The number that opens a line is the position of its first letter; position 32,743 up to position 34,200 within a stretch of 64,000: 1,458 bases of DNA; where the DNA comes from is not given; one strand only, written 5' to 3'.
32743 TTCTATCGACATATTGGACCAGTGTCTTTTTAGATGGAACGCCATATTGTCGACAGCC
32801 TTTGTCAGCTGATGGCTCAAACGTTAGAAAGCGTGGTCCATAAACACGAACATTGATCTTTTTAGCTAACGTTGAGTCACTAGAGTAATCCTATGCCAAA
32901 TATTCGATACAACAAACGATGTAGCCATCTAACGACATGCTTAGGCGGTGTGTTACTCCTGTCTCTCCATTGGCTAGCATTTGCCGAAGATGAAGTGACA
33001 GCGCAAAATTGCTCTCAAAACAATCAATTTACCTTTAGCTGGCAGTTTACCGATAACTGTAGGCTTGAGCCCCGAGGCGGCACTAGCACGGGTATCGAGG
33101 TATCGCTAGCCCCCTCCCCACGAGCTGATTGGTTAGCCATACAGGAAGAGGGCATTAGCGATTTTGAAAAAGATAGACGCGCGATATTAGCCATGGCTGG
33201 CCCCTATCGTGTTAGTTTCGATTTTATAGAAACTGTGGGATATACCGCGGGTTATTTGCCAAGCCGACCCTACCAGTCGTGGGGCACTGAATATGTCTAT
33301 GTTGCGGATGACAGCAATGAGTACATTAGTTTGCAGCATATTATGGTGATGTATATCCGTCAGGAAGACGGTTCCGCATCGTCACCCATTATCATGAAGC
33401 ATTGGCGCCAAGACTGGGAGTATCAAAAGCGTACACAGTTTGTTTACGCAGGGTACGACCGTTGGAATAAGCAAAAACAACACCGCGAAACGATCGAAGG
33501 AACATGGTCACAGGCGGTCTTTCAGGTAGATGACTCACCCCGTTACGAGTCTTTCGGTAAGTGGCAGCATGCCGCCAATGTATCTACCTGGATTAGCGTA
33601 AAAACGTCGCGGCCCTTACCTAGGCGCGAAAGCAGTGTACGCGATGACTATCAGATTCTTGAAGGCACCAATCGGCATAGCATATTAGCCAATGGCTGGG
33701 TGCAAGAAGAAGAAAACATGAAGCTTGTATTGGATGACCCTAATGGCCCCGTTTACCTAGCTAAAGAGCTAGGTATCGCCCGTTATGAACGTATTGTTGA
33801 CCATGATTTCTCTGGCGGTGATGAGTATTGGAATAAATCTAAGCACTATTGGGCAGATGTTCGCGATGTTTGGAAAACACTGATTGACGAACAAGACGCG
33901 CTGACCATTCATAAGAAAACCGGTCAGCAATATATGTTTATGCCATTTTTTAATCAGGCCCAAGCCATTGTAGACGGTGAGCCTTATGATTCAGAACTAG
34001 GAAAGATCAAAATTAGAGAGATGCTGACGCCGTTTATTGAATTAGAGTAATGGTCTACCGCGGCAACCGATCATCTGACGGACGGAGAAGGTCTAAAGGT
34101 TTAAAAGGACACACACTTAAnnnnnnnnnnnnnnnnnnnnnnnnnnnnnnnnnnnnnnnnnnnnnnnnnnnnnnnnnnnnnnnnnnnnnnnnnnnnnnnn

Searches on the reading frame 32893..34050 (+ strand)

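Call 3: search_protein_families(library=pfam, proteins=[window:32893-34050:+], max_evalue=0.01)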
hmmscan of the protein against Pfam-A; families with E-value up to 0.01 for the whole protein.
window:32893-34050:+ (385 aa): 1 family
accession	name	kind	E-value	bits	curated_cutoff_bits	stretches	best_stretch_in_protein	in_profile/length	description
PF20311.3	DUF6607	-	4.6e-63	213.6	27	1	84-378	8-290/296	Family of unknown function (DUF6607)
